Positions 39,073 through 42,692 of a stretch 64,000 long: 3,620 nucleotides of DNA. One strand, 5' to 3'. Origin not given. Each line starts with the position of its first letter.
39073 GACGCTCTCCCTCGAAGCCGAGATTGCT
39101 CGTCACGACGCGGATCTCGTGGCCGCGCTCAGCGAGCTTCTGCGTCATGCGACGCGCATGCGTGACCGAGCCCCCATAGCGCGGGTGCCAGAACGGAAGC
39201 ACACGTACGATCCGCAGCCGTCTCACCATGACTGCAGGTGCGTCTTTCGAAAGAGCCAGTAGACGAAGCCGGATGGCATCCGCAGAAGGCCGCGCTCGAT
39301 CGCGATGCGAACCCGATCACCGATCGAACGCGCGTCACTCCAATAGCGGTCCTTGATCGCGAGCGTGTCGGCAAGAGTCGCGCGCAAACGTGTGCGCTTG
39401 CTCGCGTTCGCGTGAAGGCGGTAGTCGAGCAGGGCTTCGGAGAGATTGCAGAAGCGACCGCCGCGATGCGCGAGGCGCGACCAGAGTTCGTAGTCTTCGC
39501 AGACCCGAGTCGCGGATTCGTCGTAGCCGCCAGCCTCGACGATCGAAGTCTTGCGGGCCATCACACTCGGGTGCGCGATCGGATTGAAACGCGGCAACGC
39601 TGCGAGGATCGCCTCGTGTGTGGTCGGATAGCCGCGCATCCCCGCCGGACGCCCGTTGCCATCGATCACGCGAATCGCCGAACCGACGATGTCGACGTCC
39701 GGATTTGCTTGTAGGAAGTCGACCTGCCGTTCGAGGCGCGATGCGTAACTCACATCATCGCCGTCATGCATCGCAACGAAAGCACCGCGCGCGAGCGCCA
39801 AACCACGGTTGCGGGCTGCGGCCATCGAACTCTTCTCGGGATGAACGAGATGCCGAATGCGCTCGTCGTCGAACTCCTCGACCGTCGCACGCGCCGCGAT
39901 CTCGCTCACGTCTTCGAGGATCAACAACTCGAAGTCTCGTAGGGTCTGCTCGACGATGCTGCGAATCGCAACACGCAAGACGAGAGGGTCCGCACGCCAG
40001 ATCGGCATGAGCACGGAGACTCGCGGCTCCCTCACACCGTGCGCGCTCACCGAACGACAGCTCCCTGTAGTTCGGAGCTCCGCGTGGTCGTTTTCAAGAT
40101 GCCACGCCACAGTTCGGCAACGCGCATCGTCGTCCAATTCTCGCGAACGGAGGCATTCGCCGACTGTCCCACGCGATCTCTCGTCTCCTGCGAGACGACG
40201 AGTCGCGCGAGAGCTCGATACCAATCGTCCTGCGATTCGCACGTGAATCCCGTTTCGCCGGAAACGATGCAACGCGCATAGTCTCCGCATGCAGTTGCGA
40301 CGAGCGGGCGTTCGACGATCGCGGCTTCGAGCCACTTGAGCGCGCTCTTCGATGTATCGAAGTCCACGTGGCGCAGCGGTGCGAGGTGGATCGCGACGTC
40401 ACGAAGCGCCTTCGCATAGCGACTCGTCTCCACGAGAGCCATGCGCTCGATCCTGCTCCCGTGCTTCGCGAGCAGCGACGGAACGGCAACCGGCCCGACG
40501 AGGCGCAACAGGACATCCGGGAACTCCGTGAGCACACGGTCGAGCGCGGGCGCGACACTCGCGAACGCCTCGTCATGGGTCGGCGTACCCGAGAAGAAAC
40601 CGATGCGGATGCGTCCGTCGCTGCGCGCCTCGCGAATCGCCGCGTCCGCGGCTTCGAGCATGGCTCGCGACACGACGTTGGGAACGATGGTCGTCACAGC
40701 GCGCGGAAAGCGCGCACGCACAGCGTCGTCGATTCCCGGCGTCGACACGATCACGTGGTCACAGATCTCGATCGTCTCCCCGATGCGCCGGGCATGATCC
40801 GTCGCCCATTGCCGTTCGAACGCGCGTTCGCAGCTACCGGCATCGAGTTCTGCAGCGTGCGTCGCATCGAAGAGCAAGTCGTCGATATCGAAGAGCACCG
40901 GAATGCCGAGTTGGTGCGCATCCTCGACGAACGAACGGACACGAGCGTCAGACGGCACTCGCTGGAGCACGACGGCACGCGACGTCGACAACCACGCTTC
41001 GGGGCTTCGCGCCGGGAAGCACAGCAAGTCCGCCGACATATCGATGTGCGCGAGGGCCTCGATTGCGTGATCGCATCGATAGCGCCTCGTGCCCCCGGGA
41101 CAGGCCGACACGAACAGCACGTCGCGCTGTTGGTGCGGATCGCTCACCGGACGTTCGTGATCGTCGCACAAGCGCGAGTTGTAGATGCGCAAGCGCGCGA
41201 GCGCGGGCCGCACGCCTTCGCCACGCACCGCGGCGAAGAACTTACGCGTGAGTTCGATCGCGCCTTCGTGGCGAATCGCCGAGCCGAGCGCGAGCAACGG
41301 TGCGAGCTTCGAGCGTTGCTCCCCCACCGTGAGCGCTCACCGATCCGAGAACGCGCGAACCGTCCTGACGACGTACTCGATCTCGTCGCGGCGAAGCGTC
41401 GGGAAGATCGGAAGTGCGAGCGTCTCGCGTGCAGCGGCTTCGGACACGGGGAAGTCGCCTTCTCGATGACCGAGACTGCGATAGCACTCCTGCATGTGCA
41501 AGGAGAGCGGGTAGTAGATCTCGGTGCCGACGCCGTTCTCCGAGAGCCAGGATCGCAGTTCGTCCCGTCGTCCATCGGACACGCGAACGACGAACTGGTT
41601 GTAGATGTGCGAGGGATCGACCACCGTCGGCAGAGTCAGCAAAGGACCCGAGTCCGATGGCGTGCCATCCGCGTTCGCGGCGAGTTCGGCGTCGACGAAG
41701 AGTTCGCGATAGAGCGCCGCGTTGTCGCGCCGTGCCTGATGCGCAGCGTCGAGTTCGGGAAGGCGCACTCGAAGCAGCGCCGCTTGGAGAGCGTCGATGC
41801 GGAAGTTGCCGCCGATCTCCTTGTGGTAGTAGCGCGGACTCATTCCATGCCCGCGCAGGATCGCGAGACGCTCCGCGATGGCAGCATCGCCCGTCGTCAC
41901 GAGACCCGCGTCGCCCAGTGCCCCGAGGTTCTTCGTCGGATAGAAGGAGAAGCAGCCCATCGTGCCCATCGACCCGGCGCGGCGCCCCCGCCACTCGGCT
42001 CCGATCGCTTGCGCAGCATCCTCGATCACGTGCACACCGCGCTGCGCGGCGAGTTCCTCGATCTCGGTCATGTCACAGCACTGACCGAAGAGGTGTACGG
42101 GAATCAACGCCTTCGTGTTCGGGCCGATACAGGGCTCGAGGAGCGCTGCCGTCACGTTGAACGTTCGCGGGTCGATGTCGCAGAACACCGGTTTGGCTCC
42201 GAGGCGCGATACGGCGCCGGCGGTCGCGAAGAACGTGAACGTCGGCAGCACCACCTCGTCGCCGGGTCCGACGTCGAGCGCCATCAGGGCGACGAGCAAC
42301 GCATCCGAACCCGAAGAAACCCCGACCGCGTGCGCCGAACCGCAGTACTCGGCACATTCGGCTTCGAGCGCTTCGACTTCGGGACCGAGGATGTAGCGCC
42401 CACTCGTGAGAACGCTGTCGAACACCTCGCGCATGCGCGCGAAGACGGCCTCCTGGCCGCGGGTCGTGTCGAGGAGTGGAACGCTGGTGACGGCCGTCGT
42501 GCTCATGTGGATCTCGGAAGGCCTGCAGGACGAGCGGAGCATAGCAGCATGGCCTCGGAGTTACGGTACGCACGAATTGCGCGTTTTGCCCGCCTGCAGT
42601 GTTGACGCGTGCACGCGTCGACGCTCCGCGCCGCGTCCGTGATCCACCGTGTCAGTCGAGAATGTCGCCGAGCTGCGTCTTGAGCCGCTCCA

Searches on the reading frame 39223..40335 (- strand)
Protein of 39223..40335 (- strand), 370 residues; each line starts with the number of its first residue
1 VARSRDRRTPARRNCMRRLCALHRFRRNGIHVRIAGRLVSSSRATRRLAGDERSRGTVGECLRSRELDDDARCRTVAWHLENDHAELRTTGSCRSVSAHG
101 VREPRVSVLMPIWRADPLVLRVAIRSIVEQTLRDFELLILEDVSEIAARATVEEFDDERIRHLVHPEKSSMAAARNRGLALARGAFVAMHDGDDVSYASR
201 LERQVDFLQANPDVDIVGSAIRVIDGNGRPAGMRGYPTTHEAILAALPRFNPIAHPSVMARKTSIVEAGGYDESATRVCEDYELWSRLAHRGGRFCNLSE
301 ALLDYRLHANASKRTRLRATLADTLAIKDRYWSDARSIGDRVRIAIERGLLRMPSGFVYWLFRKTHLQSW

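Call 18: search_protein_families(library=pfam, proteins=[window:39223-40335:-], max_evalue=0.01)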
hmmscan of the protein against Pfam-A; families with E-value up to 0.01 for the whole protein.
window:39223-40335:- (370 aa): 4 families
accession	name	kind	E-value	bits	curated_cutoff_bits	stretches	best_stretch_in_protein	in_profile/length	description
PF00535.33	Glycos_transf_2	-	9.7e-21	74.9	23.3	1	107-266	1-164/168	Glycosyl transferase family 2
PF10111.15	Glyco_tranf_2_2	-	1.7e-13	51.2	27.3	1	128-310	23-220/276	Glycosyltransferase like family 2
PF13641.12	Glyco_tranf_2_3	-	2.9e-12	47.6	27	1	104-302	1-208/230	Glycosyltransferase like family 2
PF13506.12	Glyco_transf_21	-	0.00097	19.1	21.7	1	177-301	24-150/174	Glycosyl transferase family 21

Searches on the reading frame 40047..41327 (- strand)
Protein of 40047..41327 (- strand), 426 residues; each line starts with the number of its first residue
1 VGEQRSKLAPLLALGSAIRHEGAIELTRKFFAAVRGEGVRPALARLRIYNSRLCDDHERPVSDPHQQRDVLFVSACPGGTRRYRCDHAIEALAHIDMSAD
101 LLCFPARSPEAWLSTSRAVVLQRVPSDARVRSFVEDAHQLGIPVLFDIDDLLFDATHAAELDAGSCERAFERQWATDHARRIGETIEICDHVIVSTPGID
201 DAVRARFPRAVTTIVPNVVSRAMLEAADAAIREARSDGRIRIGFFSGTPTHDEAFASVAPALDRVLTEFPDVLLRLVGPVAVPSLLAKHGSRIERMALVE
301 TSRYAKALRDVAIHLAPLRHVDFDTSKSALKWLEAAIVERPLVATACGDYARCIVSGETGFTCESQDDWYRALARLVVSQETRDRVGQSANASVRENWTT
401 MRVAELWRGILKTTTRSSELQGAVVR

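Call 18: search_protein_families(library=pfam, proteins=[window:40047-41327:-], max_evalue=0.01)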
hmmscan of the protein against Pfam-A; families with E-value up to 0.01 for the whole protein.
window:40047-41327:- (426 aa): 4 families
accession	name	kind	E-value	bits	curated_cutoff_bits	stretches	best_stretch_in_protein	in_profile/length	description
PF13692.12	Glyco_trans_1_4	-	9.6e-09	36.1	27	1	242-377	4-140/142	Glycosyl transferases group 1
PF13524.12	Glyco_trans_1_2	-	6.8e-06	26.5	25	1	268-405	11-140/144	Glycosyl transferase-like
PF11964.13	SpoIIAA-like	-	0.00057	21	25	1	245-334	6-106/106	SpoIIAA-like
PF00534.26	Glycos_transf_1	-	0.00073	19.6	26.4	1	330-390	107-169/172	Glycosyl transferases group 1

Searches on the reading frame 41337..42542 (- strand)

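Call 18: search_protein_families(library=pfam, proteins=[window:41337-42542:-], max_evalue=0.01)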
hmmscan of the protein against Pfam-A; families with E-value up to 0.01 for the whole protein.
window:41337-42542:- (401 aa): 4 families
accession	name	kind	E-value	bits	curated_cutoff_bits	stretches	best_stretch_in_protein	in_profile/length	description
PF01041.23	DegT_DnrJ_EryC1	-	1.7e-113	380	19.8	1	39-396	9-360/360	DegT/DnrJ/EryC1/StrS aminotransferase family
PF00155.27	Aminotran_1_2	-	3.1e-07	30.4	19.7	1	56-277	44-281/361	Aminotransferase class I and II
PF01053.26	Cys_Met_Meta_PP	-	0.00015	20.9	27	1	53-177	51-175/381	Cys/Met metabolism PLP-dependent enzyme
PF01212.27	Beta_elim_lyase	-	0.0002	21.2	27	1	48-181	26-174/288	Beta-eliminating lyase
